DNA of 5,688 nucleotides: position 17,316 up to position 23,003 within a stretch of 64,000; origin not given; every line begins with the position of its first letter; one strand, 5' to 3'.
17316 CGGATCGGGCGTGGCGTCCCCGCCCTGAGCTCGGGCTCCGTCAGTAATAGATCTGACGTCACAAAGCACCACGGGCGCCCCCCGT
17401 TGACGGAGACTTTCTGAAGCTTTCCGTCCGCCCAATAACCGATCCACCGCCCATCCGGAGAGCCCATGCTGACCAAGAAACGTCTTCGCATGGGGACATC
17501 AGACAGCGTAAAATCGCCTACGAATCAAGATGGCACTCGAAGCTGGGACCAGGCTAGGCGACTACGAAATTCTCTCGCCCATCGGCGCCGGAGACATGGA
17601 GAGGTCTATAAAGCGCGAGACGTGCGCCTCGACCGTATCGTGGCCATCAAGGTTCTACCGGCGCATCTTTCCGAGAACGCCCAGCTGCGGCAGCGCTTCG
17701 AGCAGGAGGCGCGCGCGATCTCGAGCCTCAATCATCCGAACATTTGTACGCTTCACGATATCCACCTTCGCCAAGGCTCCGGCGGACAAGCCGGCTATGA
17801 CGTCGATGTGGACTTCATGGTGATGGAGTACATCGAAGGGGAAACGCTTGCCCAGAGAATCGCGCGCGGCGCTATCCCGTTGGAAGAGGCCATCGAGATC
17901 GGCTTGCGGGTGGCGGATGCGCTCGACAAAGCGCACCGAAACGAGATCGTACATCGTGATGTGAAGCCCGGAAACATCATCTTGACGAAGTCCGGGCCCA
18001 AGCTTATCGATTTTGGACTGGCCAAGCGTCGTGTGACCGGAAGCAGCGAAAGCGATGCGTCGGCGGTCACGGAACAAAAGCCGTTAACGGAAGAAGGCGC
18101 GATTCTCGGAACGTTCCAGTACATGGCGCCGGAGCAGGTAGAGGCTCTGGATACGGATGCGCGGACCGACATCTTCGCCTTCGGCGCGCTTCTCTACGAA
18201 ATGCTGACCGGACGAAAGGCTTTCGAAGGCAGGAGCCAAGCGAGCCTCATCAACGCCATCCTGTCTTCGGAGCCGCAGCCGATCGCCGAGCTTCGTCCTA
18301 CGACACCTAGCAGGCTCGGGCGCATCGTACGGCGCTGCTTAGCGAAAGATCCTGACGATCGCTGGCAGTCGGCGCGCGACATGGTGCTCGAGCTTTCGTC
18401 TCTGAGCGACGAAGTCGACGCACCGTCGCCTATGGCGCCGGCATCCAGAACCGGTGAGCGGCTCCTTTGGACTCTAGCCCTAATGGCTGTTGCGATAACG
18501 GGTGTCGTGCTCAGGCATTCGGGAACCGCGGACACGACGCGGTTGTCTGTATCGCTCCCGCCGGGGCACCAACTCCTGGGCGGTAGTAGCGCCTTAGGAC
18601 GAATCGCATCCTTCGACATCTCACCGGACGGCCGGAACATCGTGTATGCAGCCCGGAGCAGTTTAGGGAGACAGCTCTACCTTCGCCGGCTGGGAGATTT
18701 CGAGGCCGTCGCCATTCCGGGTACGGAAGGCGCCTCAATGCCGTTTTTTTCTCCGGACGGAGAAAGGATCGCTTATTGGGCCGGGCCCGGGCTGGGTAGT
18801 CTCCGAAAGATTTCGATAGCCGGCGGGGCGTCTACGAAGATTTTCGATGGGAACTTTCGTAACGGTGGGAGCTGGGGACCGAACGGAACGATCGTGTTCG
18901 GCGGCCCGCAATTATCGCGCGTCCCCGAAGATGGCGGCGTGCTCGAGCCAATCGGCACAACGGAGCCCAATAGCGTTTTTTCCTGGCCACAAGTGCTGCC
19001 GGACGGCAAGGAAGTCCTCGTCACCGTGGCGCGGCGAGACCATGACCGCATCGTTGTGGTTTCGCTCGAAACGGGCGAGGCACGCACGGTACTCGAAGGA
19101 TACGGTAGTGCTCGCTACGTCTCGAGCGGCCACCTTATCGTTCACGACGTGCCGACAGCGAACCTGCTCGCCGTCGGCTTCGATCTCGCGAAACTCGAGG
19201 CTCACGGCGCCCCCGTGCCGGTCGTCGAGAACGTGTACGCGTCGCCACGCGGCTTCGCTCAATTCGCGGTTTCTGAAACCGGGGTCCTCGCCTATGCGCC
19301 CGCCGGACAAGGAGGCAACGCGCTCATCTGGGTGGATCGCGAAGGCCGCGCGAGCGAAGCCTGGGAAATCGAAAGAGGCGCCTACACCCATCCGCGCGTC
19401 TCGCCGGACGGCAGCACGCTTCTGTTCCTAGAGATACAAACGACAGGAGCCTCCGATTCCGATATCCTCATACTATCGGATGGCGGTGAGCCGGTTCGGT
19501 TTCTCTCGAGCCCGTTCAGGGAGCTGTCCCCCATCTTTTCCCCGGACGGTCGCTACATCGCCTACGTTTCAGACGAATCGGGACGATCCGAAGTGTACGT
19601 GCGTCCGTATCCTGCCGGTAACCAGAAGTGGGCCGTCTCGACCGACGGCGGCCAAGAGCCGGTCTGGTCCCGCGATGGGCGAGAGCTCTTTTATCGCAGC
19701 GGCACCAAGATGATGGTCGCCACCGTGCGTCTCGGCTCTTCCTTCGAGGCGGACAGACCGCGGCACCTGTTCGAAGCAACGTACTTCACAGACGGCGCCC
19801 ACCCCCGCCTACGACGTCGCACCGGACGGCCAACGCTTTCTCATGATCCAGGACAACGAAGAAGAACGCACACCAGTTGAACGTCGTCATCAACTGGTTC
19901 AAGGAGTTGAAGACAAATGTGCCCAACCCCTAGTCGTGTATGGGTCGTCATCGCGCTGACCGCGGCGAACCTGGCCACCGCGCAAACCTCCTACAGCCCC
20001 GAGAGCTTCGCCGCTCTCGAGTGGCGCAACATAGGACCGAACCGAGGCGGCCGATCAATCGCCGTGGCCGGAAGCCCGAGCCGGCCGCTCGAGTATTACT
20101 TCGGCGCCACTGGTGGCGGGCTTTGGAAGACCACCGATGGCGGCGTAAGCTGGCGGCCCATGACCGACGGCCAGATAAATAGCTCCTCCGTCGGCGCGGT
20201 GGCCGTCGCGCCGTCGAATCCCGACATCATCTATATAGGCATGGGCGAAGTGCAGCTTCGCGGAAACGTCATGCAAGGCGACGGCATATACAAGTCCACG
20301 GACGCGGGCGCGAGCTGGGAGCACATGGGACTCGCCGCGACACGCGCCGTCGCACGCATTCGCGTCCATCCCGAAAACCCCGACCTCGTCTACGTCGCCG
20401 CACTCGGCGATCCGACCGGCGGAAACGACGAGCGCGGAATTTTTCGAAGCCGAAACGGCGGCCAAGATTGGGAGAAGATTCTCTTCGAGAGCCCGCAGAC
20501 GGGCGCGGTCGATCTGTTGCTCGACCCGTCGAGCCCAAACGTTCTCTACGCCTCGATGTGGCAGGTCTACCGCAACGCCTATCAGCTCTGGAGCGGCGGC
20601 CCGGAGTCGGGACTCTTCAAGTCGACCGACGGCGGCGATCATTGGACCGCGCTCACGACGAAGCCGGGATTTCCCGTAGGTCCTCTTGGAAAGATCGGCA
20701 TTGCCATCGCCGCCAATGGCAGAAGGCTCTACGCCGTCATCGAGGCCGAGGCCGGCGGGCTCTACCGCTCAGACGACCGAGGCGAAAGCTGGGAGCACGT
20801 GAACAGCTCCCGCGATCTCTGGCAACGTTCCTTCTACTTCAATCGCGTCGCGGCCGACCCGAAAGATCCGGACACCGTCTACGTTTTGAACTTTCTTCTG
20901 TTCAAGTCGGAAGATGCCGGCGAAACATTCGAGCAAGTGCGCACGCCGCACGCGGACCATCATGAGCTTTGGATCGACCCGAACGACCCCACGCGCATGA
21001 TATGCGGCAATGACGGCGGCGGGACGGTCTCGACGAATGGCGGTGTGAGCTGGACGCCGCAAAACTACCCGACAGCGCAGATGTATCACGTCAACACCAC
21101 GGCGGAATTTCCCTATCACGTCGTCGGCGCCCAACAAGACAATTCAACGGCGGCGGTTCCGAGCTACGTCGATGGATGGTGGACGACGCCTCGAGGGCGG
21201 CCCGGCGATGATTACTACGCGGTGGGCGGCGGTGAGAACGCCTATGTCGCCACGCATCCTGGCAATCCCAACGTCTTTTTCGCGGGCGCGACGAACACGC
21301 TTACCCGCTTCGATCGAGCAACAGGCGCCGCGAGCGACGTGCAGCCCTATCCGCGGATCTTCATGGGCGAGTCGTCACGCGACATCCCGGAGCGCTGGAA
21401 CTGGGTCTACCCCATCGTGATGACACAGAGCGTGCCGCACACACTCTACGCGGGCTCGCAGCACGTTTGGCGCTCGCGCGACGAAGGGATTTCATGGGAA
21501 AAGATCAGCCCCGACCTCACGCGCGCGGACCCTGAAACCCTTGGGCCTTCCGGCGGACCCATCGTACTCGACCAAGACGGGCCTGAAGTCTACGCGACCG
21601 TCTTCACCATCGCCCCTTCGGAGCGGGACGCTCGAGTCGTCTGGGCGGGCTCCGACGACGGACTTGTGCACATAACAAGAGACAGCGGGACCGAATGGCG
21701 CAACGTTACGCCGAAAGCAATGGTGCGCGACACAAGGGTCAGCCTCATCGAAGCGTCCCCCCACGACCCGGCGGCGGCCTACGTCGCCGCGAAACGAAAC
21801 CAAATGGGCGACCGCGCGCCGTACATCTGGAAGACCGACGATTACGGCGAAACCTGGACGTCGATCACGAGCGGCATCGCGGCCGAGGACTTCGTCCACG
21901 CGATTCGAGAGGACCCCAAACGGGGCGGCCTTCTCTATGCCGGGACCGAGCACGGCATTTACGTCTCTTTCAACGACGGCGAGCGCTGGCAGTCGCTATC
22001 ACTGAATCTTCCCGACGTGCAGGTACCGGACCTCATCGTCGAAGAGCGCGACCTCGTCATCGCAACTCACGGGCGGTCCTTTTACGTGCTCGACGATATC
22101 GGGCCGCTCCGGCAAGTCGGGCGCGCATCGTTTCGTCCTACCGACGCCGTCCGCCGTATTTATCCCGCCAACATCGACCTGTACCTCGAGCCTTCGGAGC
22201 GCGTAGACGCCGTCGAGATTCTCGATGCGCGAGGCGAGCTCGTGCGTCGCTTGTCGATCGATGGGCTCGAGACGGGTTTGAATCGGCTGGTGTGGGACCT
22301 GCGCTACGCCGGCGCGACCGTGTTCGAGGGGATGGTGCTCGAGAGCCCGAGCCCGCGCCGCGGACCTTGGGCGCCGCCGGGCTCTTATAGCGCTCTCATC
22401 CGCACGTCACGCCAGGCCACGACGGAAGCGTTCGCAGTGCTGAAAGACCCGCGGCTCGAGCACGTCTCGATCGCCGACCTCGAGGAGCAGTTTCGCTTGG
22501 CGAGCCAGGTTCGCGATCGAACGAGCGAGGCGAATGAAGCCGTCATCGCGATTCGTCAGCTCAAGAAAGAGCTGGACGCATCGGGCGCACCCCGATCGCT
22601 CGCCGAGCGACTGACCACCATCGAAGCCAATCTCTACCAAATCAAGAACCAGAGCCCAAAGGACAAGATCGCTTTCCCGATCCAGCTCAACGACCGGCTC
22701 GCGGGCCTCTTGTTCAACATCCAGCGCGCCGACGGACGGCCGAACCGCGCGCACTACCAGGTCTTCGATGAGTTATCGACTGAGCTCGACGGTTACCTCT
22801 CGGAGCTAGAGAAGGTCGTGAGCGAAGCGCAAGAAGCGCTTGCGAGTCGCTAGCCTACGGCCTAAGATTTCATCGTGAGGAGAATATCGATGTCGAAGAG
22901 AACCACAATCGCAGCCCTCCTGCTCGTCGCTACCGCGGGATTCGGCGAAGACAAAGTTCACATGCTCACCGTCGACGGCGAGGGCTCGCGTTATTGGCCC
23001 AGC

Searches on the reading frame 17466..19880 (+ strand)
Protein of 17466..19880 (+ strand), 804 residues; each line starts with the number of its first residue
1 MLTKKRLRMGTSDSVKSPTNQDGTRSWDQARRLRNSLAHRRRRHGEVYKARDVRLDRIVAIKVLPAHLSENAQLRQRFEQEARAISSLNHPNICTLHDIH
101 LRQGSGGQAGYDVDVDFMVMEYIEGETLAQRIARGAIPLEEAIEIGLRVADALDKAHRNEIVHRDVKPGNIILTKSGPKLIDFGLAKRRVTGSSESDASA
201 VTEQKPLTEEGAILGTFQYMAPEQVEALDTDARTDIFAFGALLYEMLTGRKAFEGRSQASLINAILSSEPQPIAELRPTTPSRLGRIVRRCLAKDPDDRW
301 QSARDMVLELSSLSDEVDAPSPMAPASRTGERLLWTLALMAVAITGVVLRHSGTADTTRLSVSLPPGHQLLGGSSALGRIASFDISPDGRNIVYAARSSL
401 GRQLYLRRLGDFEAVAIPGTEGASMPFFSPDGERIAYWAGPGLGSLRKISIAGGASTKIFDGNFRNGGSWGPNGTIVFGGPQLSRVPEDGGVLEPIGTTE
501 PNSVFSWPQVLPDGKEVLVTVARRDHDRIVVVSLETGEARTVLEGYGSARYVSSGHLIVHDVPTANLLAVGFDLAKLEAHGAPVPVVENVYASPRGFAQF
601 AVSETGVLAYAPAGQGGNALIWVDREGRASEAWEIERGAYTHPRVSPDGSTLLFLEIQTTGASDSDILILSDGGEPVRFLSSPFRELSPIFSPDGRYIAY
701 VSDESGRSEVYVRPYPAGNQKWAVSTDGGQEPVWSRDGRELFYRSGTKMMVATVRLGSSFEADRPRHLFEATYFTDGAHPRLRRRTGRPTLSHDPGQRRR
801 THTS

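Call 33: search_protein_families(library=pfam, proteins=[window:17466-19880:+], max_evalue=0.001)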
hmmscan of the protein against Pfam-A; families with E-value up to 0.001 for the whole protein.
window:17466-19880:+ (804 aa): 6 families
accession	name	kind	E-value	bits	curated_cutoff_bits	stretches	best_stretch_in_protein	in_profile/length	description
PF00069.31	Pkinase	-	1.1e-41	143.5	31.7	1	44-301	12-253/263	Protein kinase domain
PF07714.23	PK_Tyr_Ser-Thr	-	1.4e-27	97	23.1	1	45-300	13-249/258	Protein tyrosine and serine/threonine kinase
PF07676.18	PD40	-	1.8e-19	69.6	20.9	1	677-712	2-38/38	WD40-like Beta Propeller Repeat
PF01636.29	APH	-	5.7e-06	26.7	23.2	1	143-186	148-197/239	Phosphotransferase enzyme family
PF03109.22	ABC1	-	8.5e-05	22.2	22.9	1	117-188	144-216/244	ABC1 atypical kinase-like domain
PF00930.27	DPPIV_N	-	0.0002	20.7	22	0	689-730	48-83/354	Dipeptidyl peptidase IV (DPP IV) N-terminal region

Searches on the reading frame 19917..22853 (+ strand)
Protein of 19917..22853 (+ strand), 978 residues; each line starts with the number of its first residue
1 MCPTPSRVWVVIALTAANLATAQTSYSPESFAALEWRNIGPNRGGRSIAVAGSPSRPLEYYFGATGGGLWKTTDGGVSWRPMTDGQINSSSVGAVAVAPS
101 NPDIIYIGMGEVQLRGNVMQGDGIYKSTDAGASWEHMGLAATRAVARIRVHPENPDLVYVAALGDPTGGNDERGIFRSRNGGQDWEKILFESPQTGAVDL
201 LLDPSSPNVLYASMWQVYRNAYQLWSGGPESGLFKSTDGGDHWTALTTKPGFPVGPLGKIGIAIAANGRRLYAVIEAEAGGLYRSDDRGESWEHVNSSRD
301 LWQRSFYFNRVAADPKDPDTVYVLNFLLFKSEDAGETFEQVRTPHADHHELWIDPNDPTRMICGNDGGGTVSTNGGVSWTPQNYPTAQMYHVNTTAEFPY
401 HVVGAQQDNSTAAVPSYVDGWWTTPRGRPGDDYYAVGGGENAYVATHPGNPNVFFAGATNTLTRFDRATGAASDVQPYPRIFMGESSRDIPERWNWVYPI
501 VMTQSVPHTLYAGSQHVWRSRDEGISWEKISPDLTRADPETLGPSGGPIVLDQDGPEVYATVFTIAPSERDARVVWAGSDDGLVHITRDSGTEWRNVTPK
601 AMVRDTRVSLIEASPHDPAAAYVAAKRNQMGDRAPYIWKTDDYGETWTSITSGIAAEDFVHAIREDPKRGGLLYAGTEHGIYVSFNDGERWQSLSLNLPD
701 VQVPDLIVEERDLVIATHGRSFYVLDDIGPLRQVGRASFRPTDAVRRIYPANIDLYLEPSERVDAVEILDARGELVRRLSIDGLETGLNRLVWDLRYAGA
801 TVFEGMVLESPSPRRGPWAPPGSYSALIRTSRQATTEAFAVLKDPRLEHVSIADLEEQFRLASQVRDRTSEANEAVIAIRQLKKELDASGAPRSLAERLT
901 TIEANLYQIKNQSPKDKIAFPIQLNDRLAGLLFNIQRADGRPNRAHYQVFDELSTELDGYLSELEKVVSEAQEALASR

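Call 33: search_protein_families(library=pfam, proteins=[window:19917-22853:+], max_evalue=0.001)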
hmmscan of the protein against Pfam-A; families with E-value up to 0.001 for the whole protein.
window:19917-22853:+ (978 aa): 6 families
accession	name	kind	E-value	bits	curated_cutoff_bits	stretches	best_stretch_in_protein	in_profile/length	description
PF15902.12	Sortilin-Vps10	-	7.1e-30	104.6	33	4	124-248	3-114/446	Sortilin, neurotensin receptor 3,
PF02012.26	BNR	-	4.9e-09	35.3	27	0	283-293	1-11/12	BNR/Asp-box repeat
PF15899.11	BNR_6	-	6.8e-09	35.4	27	0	282-295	1-14/14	BNR-Asp box repeat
PF13088.12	BNR_2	-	2.8e-07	30.6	31.4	0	513-651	79-202/277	BNR repeat-like domain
PF13860.13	FlgD_ig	-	0.00059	20.2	27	0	753-805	14-67/79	FlgD Ig-like domain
PF14870.12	PSII_BNR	-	0.00099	18.9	27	0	216-293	67-138/303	Photosynthesis system II assembly factor YCF48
